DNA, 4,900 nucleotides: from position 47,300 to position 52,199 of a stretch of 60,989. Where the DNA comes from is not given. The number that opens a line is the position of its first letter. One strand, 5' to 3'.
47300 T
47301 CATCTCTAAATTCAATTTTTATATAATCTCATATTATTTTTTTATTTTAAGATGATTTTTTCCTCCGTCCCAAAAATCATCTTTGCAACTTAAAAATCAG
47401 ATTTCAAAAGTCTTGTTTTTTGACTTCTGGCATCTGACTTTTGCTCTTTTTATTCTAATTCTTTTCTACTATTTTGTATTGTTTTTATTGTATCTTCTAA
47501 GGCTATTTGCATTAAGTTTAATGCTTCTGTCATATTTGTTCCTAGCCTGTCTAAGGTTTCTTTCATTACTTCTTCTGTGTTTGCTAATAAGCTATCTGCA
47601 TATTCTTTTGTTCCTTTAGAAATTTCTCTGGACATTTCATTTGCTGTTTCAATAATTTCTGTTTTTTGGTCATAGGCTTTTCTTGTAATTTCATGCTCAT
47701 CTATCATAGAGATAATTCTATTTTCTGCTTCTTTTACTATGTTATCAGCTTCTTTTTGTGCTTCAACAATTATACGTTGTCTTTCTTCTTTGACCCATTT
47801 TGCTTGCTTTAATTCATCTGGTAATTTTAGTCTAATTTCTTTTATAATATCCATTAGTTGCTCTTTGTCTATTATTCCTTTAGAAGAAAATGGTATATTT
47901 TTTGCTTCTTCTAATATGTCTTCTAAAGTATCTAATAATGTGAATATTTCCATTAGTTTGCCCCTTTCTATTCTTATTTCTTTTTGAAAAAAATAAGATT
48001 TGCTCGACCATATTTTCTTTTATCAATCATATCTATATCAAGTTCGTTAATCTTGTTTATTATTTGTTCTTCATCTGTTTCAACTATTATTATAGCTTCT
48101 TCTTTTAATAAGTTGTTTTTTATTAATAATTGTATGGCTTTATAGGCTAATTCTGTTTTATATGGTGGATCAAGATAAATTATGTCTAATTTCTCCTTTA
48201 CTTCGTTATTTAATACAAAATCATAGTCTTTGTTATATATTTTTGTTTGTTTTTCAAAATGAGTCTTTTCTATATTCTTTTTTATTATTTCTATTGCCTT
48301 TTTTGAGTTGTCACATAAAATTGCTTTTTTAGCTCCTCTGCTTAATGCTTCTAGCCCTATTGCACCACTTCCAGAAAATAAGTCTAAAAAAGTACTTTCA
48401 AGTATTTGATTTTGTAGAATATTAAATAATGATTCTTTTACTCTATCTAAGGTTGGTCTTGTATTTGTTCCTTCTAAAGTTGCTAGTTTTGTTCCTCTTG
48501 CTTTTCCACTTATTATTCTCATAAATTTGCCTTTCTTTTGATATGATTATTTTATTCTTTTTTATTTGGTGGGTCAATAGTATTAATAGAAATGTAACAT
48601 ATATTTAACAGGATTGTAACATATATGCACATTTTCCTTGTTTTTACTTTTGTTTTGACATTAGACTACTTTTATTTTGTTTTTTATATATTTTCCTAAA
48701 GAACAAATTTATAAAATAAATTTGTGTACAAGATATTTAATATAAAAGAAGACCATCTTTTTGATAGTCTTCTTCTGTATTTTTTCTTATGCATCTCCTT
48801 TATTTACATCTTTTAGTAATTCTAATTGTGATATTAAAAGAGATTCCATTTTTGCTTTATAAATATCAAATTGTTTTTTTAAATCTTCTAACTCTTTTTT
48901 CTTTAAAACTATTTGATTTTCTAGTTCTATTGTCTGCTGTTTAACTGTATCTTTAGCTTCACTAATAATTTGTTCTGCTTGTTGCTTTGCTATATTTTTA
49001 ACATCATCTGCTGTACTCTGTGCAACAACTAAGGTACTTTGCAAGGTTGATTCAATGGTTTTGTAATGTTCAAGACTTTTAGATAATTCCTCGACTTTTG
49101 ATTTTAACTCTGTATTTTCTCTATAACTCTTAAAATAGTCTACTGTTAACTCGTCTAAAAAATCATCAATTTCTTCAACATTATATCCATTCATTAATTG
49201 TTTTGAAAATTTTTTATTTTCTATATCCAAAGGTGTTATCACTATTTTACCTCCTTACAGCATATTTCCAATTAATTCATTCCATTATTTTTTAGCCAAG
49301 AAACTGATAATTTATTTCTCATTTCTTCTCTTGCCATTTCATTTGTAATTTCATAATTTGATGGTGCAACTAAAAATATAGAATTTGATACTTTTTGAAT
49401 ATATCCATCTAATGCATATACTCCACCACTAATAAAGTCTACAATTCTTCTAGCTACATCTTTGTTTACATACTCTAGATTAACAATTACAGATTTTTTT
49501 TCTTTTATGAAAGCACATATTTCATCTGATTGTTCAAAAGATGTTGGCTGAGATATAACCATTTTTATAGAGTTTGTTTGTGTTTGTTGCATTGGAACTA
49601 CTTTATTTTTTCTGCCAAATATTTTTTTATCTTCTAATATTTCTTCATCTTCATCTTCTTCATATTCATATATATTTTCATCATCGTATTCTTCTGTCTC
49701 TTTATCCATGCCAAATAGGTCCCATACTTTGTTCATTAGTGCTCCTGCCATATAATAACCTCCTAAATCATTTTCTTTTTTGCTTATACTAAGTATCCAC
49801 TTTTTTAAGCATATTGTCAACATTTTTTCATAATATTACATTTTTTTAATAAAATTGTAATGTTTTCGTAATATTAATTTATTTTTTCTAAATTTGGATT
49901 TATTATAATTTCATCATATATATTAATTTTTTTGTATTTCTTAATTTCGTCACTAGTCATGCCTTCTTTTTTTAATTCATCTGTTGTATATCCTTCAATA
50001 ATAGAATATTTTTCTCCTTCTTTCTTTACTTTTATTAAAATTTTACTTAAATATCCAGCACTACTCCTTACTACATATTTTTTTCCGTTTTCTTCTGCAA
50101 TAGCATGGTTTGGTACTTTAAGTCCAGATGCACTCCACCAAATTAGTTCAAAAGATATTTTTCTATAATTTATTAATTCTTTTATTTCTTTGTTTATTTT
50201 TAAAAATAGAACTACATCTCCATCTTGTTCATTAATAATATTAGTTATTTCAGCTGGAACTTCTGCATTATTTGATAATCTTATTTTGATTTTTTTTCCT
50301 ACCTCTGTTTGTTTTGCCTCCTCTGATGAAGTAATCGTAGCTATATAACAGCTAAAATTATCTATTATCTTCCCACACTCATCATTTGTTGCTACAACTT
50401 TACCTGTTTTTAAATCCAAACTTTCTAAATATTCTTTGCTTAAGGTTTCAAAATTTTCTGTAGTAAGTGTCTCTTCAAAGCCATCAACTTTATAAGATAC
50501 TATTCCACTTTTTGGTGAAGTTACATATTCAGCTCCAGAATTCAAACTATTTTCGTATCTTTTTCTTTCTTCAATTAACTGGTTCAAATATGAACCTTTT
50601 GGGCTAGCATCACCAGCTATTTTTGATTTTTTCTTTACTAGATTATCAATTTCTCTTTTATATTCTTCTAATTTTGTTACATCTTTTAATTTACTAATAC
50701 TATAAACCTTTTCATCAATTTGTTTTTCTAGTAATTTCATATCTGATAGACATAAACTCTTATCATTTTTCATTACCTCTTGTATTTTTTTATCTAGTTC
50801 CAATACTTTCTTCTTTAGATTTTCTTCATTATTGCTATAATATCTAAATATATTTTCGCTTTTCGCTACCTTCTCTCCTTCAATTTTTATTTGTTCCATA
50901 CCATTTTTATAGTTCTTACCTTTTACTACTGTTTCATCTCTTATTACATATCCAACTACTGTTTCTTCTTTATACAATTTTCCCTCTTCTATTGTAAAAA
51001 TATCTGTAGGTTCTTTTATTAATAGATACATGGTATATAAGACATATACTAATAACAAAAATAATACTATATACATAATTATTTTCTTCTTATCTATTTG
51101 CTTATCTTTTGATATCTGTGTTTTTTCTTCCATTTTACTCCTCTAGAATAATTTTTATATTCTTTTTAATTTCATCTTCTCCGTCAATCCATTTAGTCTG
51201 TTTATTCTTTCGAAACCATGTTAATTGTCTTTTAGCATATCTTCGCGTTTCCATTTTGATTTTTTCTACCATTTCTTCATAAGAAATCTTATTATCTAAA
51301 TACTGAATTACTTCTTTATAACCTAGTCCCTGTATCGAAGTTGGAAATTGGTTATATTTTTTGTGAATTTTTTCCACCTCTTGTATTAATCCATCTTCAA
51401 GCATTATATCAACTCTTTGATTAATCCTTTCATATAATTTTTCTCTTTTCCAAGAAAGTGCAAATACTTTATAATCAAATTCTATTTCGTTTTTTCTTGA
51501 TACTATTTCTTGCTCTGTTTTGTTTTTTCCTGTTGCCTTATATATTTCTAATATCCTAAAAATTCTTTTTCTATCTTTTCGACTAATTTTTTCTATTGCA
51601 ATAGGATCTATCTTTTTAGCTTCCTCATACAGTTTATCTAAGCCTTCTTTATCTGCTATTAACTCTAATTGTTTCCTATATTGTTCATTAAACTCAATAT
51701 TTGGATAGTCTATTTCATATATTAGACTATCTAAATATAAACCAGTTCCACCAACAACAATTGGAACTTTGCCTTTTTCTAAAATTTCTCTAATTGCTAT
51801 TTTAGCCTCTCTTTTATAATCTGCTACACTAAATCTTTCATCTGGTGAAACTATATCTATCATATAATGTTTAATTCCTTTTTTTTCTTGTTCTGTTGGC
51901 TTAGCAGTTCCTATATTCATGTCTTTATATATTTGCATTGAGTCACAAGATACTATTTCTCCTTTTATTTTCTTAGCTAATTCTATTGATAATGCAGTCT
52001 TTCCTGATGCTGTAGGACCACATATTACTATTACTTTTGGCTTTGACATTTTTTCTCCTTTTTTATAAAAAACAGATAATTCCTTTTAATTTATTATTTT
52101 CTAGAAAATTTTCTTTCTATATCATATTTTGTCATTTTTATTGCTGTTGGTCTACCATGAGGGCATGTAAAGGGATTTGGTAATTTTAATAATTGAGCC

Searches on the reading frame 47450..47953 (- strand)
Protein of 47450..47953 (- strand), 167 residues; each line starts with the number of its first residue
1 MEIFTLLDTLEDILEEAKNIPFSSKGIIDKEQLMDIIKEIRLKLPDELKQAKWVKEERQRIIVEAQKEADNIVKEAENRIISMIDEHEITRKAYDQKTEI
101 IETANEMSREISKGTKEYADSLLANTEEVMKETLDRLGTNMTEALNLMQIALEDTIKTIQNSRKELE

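Call 28: find_encoding_contigs(protein=window:47450-47953:-, flank=3000, max_places=10)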
Protein window:47450-47953:- (167 aa): 22 contigs read that carry it; 7 places shown.
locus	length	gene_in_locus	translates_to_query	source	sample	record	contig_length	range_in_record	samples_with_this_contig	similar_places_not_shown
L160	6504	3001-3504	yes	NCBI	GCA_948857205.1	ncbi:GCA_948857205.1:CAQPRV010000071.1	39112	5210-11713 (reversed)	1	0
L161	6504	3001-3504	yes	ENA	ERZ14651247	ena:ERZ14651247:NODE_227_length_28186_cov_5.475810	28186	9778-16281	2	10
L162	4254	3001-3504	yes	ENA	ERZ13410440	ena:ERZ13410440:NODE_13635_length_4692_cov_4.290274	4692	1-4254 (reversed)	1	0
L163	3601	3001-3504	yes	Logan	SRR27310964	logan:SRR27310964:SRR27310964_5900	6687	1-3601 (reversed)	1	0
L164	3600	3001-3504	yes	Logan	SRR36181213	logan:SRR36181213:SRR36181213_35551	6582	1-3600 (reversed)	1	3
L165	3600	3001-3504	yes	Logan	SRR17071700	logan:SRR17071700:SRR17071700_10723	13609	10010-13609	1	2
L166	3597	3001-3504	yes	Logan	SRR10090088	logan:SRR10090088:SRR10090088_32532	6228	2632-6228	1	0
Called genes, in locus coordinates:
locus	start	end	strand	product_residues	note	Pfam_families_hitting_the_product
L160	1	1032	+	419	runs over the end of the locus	PF26018:BSH_RND_rel, PF26012:HH_RND_rel, PF26011:Beta-barrel_RND_rel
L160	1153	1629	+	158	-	PF04472:SepF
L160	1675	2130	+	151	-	PF05103:DivIVA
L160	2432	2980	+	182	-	PF03602:Cons_hypoth95, PF05175:MTS, PF06325:PrmA (weak), PF02005:TRM (weak), PF02086:MethyltransfD12 (weak), PF01555:N6_N4_Mtase (faint), PF13847:Methyltransf_31 (weak)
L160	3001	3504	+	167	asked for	-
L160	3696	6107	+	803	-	PF13491:FtsK_4TM (weak), PF17854:FtsK_alpha, PF01580:FtsK_SpoIIIE, PF09397:FtsK_gamma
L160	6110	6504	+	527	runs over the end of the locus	-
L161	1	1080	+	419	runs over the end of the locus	PF26018:BSH_RND_rel, PF26012:HH_RND_rel, PF26011:Beta-barrel_RND_rel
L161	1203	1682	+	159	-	PF04472:SepF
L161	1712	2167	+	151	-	PF05103:DivIVA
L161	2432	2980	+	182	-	PF03602:Cons_hypoth95, PF05175:MTS, PF06325:PrmA (weak), PF02005:TRM (weak), PF02086:MethyltransfD12 (faint), PF13847:Methyltransf_31 (weak)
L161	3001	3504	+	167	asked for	-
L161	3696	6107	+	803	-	PF13491:FtsK_4TM (weak), PF17854:FtsK_alpha, PF01580:FtsK_SpoIIIE, PF09397:FtsK_gamma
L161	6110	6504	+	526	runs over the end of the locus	-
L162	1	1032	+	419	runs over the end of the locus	PF26018:BSH_RND_rel, PF26012:HH_RND_rel, PF26011:Beta-barrel_RND_rel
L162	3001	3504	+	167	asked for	-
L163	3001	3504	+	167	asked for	-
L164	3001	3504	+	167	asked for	-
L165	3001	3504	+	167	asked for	-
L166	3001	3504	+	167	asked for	-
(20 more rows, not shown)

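Call 65: search_protein_families(library=pfam, proteins=[window:47450-47953:-], max_evalue=0.001)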
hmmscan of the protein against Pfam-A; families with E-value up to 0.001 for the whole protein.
window:47450-47953:- (167 aa): 0 families

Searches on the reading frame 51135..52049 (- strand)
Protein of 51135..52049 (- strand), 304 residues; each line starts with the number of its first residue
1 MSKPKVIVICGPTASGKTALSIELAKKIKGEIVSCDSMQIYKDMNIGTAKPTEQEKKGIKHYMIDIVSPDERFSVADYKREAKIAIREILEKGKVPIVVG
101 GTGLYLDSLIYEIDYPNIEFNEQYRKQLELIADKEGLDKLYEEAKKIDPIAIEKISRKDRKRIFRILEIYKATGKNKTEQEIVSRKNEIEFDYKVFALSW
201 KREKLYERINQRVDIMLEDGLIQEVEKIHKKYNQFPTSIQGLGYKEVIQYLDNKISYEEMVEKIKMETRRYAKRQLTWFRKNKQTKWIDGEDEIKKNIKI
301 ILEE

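Call 65: search_protein_families(library=pfam, proteins=[window:51135-52049:-], max_evalue=0.001)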
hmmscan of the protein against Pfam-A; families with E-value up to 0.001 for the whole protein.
window:51135-52049:- (304 aa): 2 families
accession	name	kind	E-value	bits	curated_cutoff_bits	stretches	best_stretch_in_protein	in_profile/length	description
PF01715.23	IPPT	-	1.7e-86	290.3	23.6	1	39-281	1-242/243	IPP transferase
PF01745.22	IPT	-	7.5e-13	48.9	20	1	5-91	2-89/233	Isopentenyl transferase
